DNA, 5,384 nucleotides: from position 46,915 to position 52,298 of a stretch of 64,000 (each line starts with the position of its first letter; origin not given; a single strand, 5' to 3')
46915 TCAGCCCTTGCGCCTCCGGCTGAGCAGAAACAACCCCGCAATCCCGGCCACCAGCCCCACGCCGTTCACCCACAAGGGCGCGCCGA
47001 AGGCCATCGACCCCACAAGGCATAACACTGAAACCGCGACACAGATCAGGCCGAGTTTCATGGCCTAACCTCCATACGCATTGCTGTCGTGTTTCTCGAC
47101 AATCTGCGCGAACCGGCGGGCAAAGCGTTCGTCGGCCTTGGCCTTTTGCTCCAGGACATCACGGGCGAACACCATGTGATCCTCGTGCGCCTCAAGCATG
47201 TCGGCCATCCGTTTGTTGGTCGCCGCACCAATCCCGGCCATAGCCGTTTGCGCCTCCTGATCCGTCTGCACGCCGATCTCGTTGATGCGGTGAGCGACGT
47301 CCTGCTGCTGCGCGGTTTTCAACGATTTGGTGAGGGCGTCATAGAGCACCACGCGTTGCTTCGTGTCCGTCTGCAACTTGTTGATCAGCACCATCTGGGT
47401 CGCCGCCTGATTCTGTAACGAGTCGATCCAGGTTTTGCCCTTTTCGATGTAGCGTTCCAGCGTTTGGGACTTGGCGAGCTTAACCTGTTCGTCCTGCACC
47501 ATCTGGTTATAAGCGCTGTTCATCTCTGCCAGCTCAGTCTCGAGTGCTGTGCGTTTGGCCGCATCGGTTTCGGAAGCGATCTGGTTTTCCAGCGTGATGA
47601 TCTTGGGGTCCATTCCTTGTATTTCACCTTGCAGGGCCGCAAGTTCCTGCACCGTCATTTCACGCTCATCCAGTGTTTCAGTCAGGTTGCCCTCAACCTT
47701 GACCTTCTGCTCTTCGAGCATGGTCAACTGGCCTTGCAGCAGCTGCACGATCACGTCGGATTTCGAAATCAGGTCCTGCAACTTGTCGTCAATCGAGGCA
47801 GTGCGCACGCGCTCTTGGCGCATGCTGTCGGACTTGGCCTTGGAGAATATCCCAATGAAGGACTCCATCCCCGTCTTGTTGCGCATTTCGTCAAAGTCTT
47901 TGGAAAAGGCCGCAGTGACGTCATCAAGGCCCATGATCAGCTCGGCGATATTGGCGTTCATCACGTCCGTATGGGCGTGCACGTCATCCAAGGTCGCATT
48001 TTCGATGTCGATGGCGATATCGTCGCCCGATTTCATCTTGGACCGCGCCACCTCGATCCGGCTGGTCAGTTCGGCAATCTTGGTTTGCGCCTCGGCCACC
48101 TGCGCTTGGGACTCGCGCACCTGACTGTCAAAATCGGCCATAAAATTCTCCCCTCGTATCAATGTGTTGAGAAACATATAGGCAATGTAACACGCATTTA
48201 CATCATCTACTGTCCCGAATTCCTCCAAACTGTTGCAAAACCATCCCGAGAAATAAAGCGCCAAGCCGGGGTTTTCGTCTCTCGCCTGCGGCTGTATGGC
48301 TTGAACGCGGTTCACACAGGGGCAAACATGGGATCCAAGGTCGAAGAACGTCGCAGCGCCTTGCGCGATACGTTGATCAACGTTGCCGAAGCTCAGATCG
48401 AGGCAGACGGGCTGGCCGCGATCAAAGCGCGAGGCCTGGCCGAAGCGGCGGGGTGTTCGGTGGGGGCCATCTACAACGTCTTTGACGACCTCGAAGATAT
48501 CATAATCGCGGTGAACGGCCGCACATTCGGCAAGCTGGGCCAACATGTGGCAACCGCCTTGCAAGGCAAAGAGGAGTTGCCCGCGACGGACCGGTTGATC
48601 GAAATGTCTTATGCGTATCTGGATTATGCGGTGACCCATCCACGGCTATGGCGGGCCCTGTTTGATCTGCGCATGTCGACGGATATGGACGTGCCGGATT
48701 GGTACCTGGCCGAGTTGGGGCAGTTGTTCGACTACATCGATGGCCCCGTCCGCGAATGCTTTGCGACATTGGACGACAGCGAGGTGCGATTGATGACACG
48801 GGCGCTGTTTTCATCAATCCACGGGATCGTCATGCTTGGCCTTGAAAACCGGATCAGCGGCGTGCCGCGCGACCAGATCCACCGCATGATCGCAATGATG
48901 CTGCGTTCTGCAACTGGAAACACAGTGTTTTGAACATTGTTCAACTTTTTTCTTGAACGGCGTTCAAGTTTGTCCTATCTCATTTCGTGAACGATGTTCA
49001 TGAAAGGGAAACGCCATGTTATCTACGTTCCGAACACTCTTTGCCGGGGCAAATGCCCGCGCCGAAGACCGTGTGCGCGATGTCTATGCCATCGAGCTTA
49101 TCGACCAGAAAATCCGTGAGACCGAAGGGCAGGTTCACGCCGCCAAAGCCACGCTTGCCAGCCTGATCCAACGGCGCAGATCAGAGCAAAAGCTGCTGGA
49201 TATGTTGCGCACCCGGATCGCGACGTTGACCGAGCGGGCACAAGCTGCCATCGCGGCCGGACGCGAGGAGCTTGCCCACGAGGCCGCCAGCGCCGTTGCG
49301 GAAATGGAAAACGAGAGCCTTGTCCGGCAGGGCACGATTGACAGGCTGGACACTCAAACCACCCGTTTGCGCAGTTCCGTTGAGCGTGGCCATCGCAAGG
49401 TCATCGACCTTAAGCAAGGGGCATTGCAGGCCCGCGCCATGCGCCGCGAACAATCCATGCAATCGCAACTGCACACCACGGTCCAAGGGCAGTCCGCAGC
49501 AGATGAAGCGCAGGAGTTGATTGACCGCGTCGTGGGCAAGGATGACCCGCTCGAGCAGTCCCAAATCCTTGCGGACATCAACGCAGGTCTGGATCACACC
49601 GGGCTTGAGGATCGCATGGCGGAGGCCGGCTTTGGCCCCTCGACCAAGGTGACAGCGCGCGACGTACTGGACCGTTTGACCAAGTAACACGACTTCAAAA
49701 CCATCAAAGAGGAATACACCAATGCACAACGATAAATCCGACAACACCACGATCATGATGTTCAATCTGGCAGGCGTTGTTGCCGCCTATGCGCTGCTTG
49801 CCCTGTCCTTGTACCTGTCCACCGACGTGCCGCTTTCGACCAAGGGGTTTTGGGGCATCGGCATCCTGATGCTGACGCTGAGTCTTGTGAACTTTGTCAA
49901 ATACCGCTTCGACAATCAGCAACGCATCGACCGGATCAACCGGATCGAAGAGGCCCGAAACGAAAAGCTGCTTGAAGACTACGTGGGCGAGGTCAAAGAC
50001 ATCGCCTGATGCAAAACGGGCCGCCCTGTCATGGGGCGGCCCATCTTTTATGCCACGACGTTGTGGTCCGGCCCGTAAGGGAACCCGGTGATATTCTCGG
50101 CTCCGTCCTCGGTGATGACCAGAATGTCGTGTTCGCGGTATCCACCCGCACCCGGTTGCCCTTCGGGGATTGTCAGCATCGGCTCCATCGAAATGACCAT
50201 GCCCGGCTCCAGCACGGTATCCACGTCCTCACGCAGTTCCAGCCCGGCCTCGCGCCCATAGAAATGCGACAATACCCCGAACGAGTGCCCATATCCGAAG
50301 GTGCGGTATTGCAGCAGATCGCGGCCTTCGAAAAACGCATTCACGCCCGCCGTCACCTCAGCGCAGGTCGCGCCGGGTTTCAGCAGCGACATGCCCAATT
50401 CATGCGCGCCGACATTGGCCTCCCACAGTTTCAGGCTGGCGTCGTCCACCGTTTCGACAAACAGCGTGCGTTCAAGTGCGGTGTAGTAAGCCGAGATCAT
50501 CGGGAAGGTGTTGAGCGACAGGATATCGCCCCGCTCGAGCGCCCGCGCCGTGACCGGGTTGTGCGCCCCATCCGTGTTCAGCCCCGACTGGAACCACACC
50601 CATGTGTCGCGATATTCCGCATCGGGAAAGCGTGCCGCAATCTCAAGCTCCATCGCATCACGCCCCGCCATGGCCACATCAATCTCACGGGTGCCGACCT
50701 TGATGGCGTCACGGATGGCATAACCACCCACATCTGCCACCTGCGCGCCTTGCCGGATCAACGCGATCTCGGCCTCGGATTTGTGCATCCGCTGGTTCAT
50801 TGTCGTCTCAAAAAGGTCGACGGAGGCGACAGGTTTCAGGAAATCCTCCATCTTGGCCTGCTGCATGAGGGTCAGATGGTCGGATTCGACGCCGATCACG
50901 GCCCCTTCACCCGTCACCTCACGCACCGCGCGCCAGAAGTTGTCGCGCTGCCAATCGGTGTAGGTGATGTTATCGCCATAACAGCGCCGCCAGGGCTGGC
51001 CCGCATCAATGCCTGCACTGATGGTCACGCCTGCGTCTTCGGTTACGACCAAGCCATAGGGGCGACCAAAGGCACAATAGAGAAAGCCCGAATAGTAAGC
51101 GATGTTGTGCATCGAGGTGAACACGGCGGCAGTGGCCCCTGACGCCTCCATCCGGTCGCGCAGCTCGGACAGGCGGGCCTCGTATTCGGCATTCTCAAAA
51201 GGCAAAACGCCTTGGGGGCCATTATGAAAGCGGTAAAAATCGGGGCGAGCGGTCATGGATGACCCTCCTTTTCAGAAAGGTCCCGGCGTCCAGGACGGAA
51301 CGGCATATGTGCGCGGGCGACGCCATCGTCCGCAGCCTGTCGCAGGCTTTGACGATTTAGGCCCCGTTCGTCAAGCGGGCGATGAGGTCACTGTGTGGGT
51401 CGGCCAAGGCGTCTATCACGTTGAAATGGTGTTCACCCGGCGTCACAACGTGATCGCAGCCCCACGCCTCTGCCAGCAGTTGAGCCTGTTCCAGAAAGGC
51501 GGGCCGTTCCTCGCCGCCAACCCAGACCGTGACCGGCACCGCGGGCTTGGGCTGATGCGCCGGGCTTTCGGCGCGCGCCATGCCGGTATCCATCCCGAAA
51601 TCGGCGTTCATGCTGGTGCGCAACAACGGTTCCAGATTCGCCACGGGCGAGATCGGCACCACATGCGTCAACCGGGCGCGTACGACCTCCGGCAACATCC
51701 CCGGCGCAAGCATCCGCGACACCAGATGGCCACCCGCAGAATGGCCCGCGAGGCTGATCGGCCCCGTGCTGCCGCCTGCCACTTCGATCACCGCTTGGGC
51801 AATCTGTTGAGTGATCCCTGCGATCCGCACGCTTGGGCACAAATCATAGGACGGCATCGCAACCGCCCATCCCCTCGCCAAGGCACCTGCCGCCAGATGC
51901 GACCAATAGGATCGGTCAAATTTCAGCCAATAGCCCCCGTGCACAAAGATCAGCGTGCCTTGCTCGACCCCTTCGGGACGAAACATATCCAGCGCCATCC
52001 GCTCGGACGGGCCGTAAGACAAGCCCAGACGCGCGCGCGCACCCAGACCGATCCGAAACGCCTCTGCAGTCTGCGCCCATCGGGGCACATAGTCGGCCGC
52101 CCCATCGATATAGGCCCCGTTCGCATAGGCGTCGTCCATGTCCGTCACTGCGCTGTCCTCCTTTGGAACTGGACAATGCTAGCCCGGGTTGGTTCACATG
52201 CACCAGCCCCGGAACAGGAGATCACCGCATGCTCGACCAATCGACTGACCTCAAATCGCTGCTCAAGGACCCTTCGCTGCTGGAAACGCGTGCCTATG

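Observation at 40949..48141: Nine-gene translationally coupled operon of unknown function: coiled-coil protein, AAA+ ATPase, two large unassigned proteins and five small membrane proteins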

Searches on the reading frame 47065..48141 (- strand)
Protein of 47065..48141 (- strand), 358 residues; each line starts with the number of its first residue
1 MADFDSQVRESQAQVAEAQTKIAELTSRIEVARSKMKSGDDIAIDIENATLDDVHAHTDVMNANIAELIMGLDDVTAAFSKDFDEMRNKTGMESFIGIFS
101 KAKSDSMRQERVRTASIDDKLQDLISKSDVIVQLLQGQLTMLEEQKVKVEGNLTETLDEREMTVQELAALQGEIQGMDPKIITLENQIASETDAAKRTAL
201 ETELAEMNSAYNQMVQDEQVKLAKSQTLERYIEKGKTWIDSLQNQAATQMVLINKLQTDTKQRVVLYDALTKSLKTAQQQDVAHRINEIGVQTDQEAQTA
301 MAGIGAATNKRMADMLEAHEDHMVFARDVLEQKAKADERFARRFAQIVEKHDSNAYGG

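Call 3: search_protein_families(library=pfam, max_evalue=0.01, proteins=[window:47065-48141:-])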
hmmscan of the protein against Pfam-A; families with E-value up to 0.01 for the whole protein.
window:47065-48141:- (358 aa): 1 family
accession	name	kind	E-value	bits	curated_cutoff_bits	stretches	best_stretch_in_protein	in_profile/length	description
PF04201.20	TPD52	-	0.0024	18.6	25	0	264-317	47-100/108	Tumour protein D52 family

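Call 4: search_protein_families(library=ncbifam, max_evalue=0.01, proteins=[window:47065-48141:-])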
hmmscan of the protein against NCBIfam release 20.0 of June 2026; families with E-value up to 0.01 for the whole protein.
window:47065-48141:- (358 aa): 1 family
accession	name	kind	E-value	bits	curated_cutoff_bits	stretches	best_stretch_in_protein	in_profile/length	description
TIGR04523.1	Mplasa_alph_rch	subfamily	0.0006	17.9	270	1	137-262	496-621/745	helix-rich protein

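Call 5: search_protein_families(library=padloc, max_evalue=0.01, proteins=[window:47065-48141:-])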
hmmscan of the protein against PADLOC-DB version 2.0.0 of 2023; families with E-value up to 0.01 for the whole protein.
window:47065-48141:- (358 aa): 2 families
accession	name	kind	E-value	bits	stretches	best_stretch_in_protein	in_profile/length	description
PDLC03865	LmuB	-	0.00044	16.5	1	9-280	547-821/1007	-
PDLC03431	REase_II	-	0.002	15.7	1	184-287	44-148/246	Type II restriction enzyme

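Call 7: search_solved_structures(query=window:47065-48141:-, max_evalue=1)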
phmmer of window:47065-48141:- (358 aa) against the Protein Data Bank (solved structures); distinct sequences matched with E-value up to 1: 1.
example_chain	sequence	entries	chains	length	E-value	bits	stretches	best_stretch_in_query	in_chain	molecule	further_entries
9rgy_A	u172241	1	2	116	0.46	13.2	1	130-208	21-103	sc-apCC3-CW-0NTT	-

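Call 15: find_homologous_proteins(query=window:47065-48141:-, max_evalue=0.001)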
Query window:47065-48141:- (358 aa): 4610 proteins with E <= 0.001 among 8000 candidates; the best 120 are listed.
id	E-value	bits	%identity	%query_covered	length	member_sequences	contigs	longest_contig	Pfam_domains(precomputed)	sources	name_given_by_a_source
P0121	1.0e-202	690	94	100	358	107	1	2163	-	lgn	-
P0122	2.6e-202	689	93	100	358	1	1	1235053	-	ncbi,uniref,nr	ncbi:hypothetical protein [uncultured Tateyamaria sp.]|uniref:hypothetical protein n=1 Tax=unculture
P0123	1.9e-199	679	92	100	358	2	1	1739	-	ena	-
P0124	5.3e-198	675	91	100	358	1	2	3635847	-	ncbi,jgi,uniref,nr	ncbi:hypothetical protein [Pseudosulfitobacter sp. DSM 107133]|jgi:chromosome segregation ATPase|uni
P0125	7.7e-198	674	91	100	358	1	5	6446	-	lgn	-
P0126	1.4e-197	673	91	100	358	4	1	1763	-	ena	-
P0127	2.3e-196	669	90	100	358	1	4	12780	-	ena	-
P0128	8.6e-196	667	90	100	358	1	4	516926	-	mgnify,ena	mgnify:FL=1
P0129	1.2e-195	667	90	100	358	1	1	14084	-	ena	-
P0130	2.8e-195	666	90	100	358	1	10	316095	-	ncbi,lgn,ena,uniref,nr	ncbi:hypothetical protein [Sulfitobacter sp. 20_GPM-1509m]|uniref:hypothetical protein n=1 Tax=Sulfi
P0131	3.3e-195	665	90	100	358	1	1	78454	-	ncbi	ncbi:MAG: hypothetical protein AAGF36_02035 [Pseudomonadota bacterium]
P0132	5.6e-195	665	90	100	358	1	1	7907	-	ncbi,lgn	-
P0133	6.2e-195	665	90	100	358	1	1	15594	-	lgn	-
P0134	7.0e-195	664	90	100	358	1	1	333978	-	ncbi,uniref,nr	ncbi:hypothetical protein [Tateyamaria sp. syn59]|uniref:hypothetical protein n=1 Tax=Tateyamaria sp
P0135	7.1e-195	664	90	100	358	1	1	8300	-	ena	-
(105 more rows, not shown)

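Call 35: search_solved_structures(query=A3, max_evalue=10)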
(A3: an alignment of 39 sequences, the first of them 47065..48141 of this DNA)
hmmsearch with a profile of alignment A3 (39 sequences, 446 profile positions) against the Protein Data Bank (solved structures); distinct sequences matched with E-value up to 10: 16.
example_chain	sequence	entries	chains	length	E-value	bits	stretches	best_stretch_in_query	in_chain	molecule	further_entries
8bd7_W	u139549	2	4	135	0.00074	21.9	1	178-256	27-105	Intraflagellar transport particle protein IFT20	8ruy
9rgx_A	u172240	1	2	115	0.0024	20.1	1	193-280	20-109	sc-apCC3-ACW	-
9rgy_A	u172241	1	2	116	0.0039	19.5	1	193-281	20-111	sc-apCC3-CW-0NTT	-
9rgv_A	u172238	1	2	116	0.013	17.7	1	193-280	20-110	sc-apCC3-CW1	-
6jfv_B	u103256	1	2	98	0.023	16.9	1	190-257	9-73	Keratin, type II cytoskeletal 5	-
4zry_B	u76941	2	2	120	0.032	16.4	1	190-257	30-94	Keratin, type II cytoskeletal 1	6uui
9rgw_A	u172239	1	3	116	0.064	15.5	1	193-280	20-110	sc-apCC3-CW2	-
9rgz_A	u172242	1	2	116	0.083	15.1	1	193-280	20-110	sc-apCC3-CW-2NTT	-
3tnu_B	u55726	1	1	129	0.1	14.8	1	190-257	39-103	Keratin, type II cytoskeletal 5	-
6emw_D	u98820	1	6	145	0.11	14.7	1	150-249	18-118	ATP-dependent Clp protease ATP-binding subunit ClpC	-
6cf6_A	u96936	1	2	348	0.16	14.1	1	346-404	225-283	Tankyrase-1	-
3utm_A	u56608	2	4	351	0.16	14.1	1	346-404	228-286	Tankyrase-1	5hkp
7ext_03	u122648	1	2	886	0.98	11.6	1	25-88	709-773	Phycobiliprotein ApcE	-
1nlx_A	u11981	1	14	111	2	10.5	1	360-409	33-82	Pollen allergen Phl p 6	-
8qox_B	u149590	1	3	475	2.8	10.1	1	186-286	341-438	Conserved membrane protein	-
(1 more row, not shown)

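Call 63: search_protein_families(library=pfam, alignment_id=A3, max_evalue=0.01)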
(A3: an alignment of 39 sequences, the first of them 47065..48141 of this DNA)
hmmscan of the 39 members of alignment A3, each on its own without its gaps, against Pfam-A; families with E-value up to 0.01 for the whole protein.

A. member 1, window:47065-48141:- (358 aa): 1 family
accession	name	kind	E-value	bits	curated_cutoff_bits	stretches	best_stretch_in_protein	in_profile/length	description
PF04201.20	TPD52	-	0.0024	18.6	25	0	264-317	47-100/108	Tumour protein D52 family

B. families by the number of members that match (of 39 scanned): 8 families
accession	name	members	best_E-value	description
PF01983.22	CofC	6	9.6e-05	Guanylyl transferase CofC like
PF12325.13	TMF_TATA_bd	2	0.00093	TATA element modulatory factor 1 TATA binding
PF04201.20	TPD52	1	0.0024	Tumour protein D52 family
PF16516.10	CC2-LZ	1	0.0025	Leucine zipper of domain CC2 of NEMO, NF-kappa-B essential modulator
PF05791.16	Bacillus_HBL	1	0.0028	Bacillus haemolytic enterotoxin (HBL)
PF04108.17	ATG17_like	1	0.0038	Autophagy protein ATG17-like domain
PF16088.10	BORCS7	1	0.0056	BLOC-1-related complex sub-unit 7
PF16331.10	TolA_bind_tri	1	0.0078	TolA binding protein trimerisation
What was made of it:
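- On ESCRT-III / PspA / Vipp1 superfamily (for g1): No such Pfam hit appeared in 39 family members (call 63).
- On TelA / toxic-anion resistance (considered for g1): No TelA hit appeared for g1 or for 38 family members at E<=0.01 (calls 3, 63).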

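Call 85: predict_structure(alignment_id=A11)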
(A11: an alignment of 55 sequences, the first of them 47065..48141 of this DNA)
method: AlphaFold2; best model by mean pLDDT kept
length: 358 residues; sequences in the alignment: 55
mean_pLDDT: 53.7   pTM: 0.36
mean pLDDT of the five models: 53.7, 53.4, 50.7, 50.7, 50.5
residues with pLDDT >= 90: 9; 70-90: 71; 50-70: 89; < 50: 189
segments of 3 or more residues with pLDDT < 50: 1-30, 32-118, 262-324
pLDDT, mean of each block of 10 residues (from residue 1): 43 44 44 40 36 41 37 32 35 31 35 42 53 59 67 73 83 86 89 89 89 86 76 67 60 56 44 34 37 39 38 42 48 55 56 50
secondary structure, 60 per line:
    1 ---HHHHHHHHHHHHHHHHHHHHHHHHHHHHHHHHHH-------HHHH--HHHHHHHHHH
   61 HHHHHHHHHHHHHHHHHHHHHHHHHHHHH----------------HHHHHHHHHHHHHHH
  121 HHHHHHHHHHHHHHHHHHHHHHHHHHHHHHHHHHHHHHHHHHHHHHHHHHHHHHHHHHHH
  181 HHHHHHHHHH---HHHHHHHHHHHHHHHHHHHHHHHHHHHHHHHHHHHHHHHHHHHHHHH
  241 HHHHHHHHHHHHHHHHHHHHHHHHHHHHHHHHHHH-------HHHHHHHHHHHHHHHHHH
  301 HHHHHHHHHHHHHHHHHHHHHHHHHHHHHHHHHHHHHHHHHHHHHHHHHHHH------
elements in order: H4-37 H45-48 H51-89 H106-190 H194-275 H283-352
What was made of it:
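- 47065..48141 (-): g1, 358-aa all-helical protein (core component 1). The AlphaFold model is confident only for a long hairpin at residues 106-275 (call 85).
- On ESCRT-III / PspA / Vipp1 superfamily (for g1): The model has pLDDT 53.7 and is confident only for one hairpin (call 85).
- The g1 model contains a long helical hairpin (call 85).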

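Call 88: fold_search(model_id=the predicted structure, library=pdb)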
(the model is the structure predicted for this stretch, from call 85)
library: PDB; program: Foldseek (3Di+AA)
matches with E <= 10: 886; with E <= 0.001: 0
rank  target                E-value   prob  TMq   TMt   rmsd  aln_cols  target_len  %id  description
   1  4ilo_A                1.1e-02  1.00  0.33  0.47   6.1       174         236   17  2.12A resolution structure of CT398 from Chlamydia trachomatis (released 2014-01-01)
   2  3g67_A                2.6e-02  0.96  0.26  0.36   8.4       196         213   15  Crystal Structure of a Soluble Chemoreceptor from Thermotoga maritima (released 2009-07-28)
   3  5nnv_B                4.2e-02  0.99  0.31  0.44  15.1       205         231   15  Structure of a Bacillus subtilis Smc coiled coil middle fragment (released 2017-06-21)
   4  3g67_B                4.4e-02  0.93  0.21  0.33  10.2       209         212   14  Crystal Structure of a Soluble Chemoreceptor from Thermotoga maritima (released 2009-07-28)
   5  6ox7_D                4.7e-02  1.00  0.34  0.81   2.1       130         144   15  The complex of 1918 NS1-ED and the iSH2 domain of the human p85beta subunit of PI3K (released 2020-04-22)
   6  3g6b_B                5.2e-02  0.90  0.26  0.36   8.6       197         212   16  Crystal structure of a Soluble Chemoreceptor from Thermotoga maritima Asn217Ile mutant (released 2009-07-28)
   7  7o3w_A                5.2e-02  0.90  0.25  0.39  43.7       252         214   17  Structural basis for VIPP1 oligomerization and maintenance of thylakoid membrane integrity (released 2021-06-30)
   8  8qbr                  5.2e-02  0.84  0.24  0.35  28.5       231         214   11  Cryo-EM structure of Vipp1 helical filament with lattice 1 (Vipp1_L1) (released 2024-09-18)
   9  9hmx_A                5.9e-02  1.00  0.38  0.72   4.7       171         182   13  Structure of SteB-RipA complex from Mycobacterium tuberculosis (released 2025-07-30)
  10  3g6b_A                6.2e-02  0.99  0.31  0.44   6.8       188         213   13  Crystal structure of a Soluble Chemoreceptor from Thermotoga maritima Asn217Ile mutant (released 2009-07-28)
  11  7zr1_D                6.2e-02  0.69  0.26  0.14  67.9       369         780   15  Chaetomium thermophilum Mre11-Rad50-Nbs1 complex bound to ATPyS (composite structure) (released 2023-01-11)
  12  7o3x_A                6.6e-02  0.69  0.23  0.33  26.7       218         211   16  Structural basis for VIPP1 oligomerization and maintenance of thylakoid membrane integrity (released 2021-06-30)
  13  9fqr_Qv               7.4e-02  0.72  0.26  0.20  23.0       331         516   14  96-nm repeat of axonemal doublet microtubules from bovine sperm (released 2025-03-26)
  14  8i4v_B                8.7e-02  1.00  0.37  0.49   4.2       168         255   12  Cryo-EM structure of 5-subunit Smc5/6 arm region (released 2024-06-26)
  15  8snb_8S               8.7e-02  0.89  0.27  0.31  25.2       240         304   12  atomic model of sea urchin sperm doublet microtubule (48-nm periodicity) (released 2023-06-28)
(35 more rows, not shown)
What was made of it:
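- On ESCRT-III / PspA / Vipp1 superfamily (for g1): Foldseek places Vipp1 at E 0.05, TM 0.25-0.39 and rmsd above 25 A, among many generic coiled coils (call 88).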

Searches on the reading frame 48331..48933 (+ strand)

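Call 13: search_protein_families(library=pfam, max_evalue=0.001, proteins=[window:48331-48933:+])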
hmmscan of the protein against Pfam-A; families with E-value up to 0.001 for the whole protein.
window:48331-48933:+ (200 aa): 2 families
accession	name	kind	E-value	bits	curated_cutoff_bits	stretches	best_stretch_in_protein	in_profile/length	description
PF13305.11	TetR_C_33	-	3.4e-11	44.1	26.8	1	90-192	2-101/103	Tetracyclin repressor-like, C-terminal domain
PF00440.29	TetR_N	-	3e-05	24.2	24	1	15-61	1-47/47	Bacterial regulatory proteins, tetR family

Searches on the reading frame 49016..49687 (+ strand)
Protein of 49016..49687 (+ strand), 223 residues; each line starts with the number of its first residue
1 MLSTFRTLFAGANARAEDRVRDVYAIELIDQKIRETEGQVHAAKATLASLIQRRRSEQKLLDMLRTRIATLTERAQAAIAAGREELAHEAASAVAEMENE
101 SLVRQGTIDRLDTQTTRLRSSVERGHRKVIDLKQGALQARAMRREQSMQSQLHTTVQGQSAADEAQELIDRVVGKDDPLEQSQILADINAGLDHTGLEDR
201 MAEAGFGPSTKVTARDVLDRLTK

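Call 13: search_protein_families(library=pfam, max_evalue=0.001, proteins=[window:49016-49687:+])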
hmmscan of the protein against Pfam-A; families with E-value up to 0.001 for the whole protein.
window:49016-49687:+ (223 aa): 1 family
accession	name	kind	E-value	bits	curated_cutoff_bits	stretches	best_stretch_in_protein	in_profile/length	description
PF04012.17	PspA_IM30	-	9.5e-14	52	33.9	1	7-220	8-213/220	PspA/IM30 family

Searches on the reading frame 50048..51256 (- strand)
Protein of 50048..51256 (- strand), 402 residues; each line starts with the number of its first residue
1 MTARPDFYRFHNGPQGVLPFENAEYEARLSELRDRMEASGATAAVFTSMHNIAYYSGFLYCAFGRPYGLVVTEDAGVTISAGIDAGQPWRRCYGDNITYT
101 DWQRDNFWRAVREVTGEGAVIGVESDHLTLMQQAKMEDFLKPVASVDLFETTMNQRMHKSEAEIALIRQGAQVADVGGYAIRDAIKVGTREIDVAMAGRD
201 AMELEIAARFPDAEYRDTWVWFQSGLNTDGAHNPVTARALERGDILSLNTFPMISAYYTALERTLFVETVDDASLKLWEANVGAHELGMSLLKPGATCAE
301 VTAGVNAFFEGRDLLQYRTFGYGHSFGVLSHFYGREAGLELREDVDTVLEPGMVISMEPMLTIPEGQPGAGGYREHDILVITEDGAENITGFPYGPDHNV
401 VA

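Call 13: search_protein_families(library=pfam, max_evalue=0.001, proteins=[window:50048-51256:-])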
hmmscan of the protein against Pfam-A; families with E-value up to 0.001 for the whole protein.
window:50048-51256:- (402 aa): 2 families
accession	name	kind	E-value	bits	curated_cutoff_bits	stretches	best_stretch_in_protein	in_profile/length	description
PF00557.29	Peptidase_M24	-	2.4e-28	99.8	23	1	166-383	2-208/208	Metallopeptidase family M24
PF01321.24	Creatinase_N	-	4.1e-11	44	22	1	28-157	1-127/128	Creatinase/Prolidase N-terminal domain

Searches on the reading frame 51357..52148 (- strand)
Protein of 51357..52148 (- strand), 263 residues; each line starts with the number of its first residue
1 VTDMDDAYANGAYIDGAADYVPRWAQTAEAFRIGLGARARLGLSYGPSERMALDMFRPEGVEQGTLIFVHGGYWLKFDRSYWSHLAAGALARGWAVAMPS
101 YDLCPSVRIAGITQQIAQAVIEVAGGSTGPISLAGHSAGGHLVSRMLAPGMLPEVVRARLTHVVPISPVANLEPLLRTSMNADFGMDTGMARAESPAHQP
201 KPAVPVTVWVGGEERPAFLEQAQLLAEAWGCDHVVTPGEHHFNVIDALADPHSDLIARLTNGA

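Call 13: search_protein_families(library=pfam, max_evalue=0.001, proteins=[window:51357-52148:-])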
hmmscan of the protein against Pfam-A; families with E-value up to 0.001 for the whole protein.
window:51357-52148:- (263 aa): 3 families
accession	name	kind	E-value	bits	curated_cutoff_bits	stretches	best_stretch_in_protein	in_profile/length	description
PF07859.19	Abhydrolase_3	-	5.6e-06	26.7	25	1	66-180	1-120/210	alpha/beta hydrolase fold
PF20434.5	BD-FAE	-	1.1e-05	25.5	26.8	1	53-144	1-104/215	BD-FAE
PF12697.13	Abhydrolase_6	-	9e-05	23.7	26.3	1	66-236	1-147/217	Alpha/beta hydrolase family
